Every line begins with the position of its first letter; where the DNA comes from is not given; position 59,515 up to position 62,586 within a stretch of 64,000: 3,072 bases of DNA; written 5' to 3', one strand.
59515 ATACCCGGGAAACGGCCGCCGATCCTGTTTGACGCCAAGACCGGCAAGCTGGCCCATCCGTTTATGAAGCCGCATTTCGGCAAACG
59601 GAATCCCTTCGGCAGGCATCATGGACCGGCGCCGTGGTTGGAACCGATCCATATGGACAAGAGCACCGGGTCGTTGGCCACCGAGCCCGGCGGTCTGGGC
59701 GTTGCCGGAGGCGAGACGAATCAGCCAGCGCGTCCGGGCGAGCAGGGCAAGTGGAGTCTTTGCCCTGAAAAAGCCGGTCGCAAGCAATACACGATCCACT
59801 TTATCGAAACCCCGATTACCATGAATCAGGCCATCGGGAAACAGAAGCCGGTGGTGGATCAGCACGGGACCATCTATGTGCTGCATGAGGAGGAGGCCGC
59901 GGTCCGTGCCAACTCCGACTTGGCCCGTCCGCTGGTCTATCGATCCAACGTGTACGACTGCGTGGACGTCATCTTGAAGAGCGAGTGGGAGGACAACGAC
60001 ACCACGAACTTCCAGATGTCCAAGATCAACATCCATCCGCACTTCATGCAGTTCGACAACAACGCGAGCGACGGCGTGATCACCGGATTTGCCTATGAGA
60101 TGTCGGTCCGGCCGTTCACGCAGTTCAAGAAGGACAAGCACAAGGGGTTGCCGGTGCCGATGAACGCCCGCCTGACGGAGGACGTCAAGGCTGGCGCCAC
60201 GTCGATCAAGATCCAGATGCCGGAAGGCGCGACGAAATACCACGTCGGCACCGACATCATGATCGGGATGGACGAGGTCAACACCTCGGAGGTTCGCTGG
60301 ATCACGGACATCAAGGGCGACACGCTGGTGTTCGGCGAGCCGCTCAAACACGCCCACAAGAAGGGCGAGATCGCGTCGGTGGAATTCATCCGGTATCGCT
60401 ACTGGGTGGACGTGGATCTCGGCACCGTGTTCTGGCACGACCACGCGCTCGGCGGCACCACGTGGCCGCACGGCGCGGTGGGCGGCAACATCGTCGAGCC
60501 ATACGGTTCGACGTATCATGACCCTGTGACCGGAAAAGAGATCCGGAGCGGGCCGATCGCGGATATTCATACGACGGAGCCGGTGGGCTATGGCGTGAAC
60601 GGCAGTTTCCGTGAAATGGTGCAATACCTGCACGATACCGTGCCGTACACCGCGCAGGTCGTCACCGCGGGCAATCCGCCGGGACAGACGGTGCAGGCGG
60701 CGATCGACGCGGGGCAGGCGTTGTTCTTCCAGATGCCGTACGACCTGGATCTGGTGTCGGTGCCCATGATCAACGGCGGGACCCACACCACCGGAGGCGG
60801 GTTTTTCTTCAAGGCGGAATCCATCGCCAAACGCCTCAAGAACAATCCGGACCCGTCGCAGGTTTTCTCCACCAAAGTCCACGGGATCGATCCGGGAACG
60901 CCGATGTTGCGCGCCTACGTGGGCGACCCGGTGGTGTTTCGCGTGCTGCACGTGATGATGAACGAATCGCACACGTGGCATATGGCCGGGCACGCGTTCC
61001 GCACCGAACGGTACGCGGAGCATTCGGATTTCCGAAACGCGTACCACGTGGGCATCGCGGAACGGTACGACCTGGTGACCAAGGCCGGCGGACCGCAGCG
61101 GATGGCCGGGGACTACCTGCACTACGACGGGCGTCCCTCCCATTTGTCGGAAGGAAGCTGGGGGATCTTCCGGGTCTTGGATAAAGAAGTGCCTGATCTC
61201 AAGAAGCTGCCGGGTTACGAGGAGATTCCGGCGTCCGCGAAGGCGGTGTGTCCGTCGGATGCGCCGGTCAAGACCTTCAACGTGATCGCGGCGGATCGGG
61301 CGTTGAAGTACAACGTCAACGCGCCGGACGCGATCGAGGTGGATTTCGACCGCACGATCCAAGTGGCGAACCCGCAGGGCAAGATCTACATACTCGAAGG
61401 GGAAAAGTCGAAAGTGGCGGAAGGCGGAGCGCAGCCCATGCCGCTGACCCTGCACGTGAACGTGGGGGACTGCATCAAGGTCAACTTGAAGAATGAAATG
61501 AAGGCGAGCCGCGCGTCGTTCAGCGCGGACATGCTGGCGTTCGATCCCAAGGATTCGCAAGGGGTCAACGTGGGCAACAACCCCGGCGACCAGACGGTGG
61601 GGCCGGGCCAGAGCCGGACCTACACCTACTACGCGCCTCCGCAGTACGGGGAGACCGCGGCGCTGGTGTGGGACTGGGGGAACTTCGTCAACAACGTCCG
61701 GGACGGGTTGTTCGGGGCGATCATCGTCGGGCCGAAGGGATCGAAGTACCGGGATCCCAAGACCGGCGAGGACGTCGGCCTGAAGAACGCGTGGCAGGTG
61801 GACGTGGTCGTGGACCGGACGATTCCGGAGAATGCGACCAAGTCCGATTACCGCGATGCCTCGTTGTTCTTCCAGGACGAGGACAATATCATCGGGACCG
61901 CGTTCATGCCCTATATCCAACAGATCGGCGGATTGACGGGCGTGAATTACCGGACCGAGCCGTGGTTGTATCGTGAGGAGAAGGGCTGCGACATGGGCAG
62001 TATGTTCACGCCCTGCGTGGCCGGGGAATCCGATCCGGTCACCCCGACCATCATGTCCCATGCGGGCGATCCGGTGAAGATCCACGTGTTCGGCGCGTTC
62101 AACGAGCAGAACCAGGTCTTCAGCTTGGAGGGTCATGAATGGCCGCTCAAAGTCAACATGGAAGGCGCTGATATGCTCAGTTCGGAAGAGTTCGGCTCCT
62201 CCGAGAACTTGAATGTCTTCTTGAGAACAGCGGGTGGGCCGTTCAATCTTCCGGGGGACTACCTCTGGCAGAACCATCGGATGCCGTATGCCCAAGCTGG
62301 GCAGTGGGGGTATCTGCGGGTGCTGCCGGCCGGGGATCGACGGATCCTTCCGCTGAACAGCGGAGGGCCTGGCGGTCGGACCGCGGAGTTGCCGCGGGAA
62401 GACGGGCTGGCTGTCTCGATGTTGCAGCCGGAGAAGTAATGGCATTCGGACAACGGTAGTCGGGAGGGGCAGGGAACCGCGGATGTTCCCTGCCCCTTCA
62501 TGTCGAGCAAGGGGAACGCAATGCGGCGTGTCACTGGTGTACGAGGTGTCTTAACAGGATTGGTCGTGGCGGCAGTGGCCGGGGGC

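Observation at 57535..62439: Internal architecture of the giant oxidase: three tandem ~450-550-aa pseudo-repeats with progressively lost copper ligands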

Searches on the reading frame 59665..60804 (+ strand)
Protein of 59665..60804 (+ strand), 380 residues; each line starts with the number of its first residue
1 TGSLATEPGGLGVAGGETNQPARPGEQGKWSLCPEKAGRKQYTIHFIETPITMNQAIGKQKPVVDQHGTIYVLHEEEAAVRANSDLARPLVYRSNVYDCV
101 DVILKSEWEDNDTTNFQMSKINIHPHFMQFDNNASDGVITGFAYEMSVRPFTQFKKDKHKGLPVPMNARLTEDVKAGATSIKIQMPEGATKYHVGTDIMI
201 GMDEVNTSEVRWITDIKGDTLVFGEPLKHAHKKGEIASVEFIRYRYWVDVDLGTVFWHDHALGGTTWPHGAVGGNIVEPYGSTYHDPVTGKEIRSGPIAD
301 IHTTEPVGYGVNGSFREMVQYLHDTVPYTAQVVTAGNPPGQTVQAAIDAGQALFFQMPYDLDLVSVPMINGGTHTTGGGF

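Call 23: search_solved_structures(query=window:59665-60804:+, max_evalue=10, show_alignments=1)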
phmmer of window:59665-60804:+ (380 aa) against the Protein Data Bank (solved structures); distinct sequences matched with E-value up to 10: 2.
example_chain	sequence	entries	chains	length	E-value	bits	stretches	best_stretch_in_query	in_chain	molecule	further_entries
9bxa_A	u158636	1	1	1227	3.9e-16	62.1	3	241-299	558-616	MnxG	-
6hum_B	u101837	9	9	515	1.4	10.9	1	138-183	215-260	NAD(P)H-quinone oxidoreductase subunit 2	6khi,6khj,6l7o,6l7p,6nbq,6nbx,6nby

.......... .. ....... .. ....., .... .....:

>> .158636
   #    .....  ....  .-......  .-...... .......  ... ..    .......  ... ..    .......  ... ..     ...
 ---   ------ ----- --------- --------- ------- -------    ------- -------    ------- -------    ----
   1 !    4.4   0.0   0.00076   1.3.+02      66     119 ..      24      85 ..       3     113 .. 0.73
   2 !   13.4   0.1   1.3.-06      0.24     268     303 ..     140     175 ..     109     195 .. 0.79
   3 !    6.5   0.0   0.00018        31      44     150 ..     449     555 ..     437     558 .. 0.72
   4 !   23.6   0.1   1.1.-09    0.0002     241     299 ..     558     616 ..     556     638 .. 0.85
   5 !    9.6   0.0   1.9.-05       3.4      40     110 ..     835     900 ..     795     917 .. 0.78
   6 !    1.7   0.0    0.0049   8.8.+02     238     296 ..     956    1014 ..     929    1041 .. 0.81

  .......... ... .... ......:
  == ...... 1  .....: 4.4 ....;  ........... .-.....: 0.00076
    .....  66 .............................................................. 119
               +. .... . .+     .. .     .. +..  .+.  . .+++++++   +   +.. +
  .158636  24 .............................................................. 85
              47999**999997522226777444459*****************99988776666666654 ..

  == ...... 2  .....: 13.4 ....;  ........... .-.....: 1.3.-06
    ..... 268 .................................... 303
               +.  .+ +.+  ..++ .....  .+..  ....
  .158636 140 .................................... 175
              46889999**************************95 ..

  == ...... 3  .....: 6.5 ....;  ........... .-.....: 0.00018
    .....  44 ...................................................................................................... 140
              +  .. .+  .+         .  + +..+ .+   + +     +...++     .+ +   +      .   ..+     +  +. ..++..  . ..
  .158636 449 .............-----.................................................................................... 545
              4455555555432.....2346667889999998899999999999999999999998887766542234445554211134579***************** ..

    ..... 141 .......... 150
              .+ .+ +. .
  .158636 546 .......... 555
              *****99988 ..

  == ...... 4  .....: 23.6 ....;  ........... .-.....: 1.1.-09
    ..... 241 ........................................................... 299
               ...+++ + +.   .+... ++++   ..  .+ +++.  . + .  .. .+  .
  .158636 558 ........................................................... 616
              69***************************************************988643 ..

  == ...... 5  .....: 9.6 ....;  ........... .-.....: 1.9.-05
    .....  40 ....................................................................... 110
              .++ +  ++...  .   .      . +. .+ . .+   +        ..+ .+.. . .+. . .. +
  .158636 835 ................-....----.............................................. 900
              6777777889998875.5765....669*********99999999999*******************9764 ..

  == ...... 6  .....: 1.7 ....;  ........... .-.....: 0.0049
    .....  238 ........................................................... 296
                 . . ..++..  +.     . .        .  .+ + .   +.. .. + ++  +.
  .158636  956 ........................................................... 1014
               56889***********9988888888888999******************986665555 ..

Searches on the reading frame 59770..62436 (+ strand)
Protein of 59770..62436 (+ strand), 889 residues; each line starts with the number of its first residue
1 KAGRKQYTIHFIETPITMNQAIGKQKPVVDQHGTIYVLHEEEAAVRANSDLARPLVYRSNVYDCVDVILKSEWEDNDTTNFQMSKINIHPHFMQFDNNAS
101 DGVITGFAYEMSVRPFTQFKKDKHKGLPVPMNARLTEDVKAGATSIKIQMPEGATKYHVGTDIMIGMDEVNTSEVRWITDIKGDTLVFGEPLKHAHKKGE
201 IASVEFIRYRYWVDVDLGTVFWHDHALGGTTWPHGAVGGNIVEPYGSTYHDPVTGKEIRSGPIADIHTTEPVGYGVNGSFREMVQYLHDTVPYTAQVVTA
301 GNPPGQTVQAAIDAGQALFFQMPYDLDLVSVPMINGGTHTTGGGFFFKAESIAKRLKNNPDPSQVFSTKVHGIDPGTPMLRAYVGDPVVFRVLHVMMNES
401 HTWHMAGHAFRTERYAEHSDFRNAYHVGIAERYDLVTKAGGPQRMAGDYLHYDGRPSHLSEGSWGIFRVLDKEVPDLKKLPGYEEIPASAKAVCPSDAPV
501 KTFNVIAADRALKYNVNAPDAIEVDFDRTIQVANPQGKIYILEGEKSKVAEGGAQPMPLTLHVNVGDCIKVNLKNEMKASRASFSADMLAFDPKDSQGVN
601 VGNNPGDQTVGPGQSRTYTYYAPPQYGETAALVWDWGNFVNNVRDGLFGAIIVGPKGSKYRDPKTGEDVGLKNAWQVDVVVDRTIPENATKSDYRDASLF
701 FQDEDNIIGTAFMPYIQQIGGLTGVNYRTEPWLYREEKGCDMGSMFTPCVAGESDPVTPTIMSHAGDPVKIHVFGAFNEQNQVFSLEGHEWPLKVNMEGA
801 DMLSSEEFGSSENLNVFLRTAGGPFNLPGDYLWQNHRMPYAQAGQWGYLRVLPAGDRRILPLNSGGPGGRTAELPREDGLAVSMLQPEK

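Call 42: predict_structure(alignment_id=A2)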
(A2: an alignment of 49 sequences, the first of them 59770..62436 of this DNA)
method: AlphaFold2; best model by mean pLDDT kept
length: 889 residues; sequences in the alignment: 49
mean_pLDDT: 81.3   pTM: 0.84
mean pLDDT of the five models: 81.3, 79.3, 77.7, 73.7, 72.1
residues with pLDDT >= 90: 371; 70-90: 346; 50-70: 96; < 50: 76
segments of 3 or more residues with pLDDT < 50: 84-88, 93-112, 226-233, 706-720, 865-889
pLDDT, mean of each block of 10 residues (from residue 1): 73 85 87 83 89 87 80 61 50 38 43 69 71 93 94 87 87 89 94 94 80 65 50 60 87 93 90 86 84 75 67 66 77 60 80 91 94 91 96 71 91 81 82 88 96 86 94 95 93 94 96 85 67 87 85 78 97 96 96 96 95 97 93 91 90 96 93 94 91 94 58 39 80 85 76 71 94 85 89 84 87 90 90 82 87 89 49 30 30
secondary structure, 60 per line:
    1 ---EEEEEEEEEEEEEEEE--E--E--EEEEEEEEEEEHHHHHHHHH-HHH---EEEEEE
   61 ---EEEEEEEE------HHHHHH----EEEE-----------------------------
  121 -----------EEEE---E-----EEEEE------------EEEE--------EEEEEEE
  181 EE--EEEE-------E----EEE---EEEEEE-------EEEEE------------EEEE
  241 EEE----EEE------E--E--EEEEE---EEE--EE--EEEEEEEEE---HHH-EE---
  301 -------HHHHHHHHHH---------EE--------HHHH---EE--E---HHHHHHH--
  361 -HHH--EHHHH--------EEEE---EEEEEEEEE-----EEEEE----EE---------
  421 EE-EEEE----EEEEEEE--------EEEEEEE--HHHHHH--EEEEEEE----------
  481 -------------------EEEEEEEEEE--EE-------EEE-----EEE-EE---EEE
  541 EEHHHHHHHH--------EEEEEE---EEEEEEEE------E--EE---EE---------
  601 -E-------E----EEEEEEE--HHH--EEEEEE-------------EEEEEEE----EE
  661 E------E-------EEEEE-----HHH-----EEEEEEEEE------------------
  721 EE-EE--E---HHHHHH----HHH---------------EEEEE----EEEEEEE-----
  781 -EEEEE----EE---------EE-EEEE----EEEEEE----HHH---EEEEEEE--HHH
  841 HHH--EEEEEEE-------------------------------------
elements in order (helices of 4 or more, strands of 3 or more residues): E4-19 E28-38 H39-47 E55-60 E64-71 H78-83 E88-91 E132-135 E145-149 E162-165 E174-182 E185-188 E201-203 E207-212 E220-224 E237-243 E248-250 E263-267 E271-273 E280-288 H308-317 H337-340 H352-358 H368-371 E380-383 E387-395 E401-405 E424-427 E432-438 E447-453 H456-461 E464-470 E500-509 E521-523 E529-531 E538-542 H543-550 E559-564 E568-575 E615-621 E629-634 E648-654 E659-661 E676-680 E694-702 H732-737 E760-764 E769-775 E782-786 E805-808 E813-818 E829-835 H838-843 E846-852

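Call 47: fold_search(model_id=the predicted structure, library=pdb)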
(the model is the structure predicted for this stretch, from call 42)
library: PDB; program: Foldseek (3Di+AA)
matches with E <= 10: 1602; with E <= 0.001: 542
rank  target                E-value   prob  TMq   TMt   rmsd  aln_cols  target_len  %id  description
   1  9bxa_A                4.6e-62  1.00  0.66  0.49   8.7       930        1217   22  Structure of Mnx H340A complex from Bacillus sp. PL-12 (released 2024-08-07)
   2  5n0k                  5.9e-29  1.00  0.49  0.42   9.9       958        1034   11  Rat ceruloplasmin orthorhombic form (released 2017-12-13)
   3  4enz                  8.6e-28  1.00  0.51  0.44   9.4       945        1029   12  Structure of human ceruloplasmin at 2.6 A resolution (released 2013-04-17)
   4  1kcw                  9.1e-28  1.00  0.48  0.42   9.8       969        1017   11  X-RAY CRYSTAL STRUCTURE OF HUMAN CERULOPLASMIN AT 3.0 ANGSTROMS (released 1997-02-12)
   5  4bxs_V                1.7e-27  1.00  0.48  0.35   9.1       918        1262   11  Crystal Structure of the Prothrombinase Complex from the Venom of Pseudonaja Textilis (released 2013-07-31)
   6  2j5w                  4.8e-27  1.00  0.50  0.43   8.9       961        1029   11  Ceruloplasmin revisited: structural and functional roles of various metal cation binding sites (released 2007-02-06)
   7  4ejx_A                5.4e-27  1.00  0.49  0.43   9.9       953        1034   13  Structure of ceruloplasmin-myeloperoxidase complex (released 2013-04-10)
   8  6mf0_A                5.0e-25  1.00  0.35  0.25  23.9      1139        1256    9  Crystal Structure Determination of Human/Porcine Chimera Coagulation Factor VIII (released 2019-09-11)
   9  7kve                  1.7e-24  1.00  0.46  0.31  12.1       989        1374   12  Cryo-EM structure of human Factor V at 3.3 Angstrom resolution (released 2021-03-10)
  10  7kwo_A                2.4e-24  1.00  0.46  0.35   9.6       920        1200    9  rFVIIIFc-VWF-XTEN (BIVV001) (released 2021-03-03)
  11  6mf0_B                4.6e-24  1.00  0.34  0.25  24.6      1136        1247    9  Crystal Structure Determination of Human/Porcine Chimera Coagulation Factor VIII (released 2019-09-11)
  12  4bdv_A                9.1e-24  1.00  0.43  0.60  10.3       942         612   10  CRYSTAL STRUCTURE OF A TRUNCATED B-DOMAIN HUMAN FACTOR VIII (released 2013-05-15)
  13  8tn9                  2.0e-23  1.00  0.47  0.32  10.9       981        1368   10  Structural architecture of the acidic region of the B domain of coagulation factor V (released 2023-10-04)
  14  7kbt_A                2.6e-23  1.00  0.46  0.34  10.5       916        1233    9  Factor VIII in complex with the anti-C2 domain antibody, G99 (released 2020-11-18)
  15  8fdg                  8.0e-23  1.00  0.44  0.28  12.7       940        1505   10  Cryo-EM structure of coagulation factor V short (released 2023-03-15)
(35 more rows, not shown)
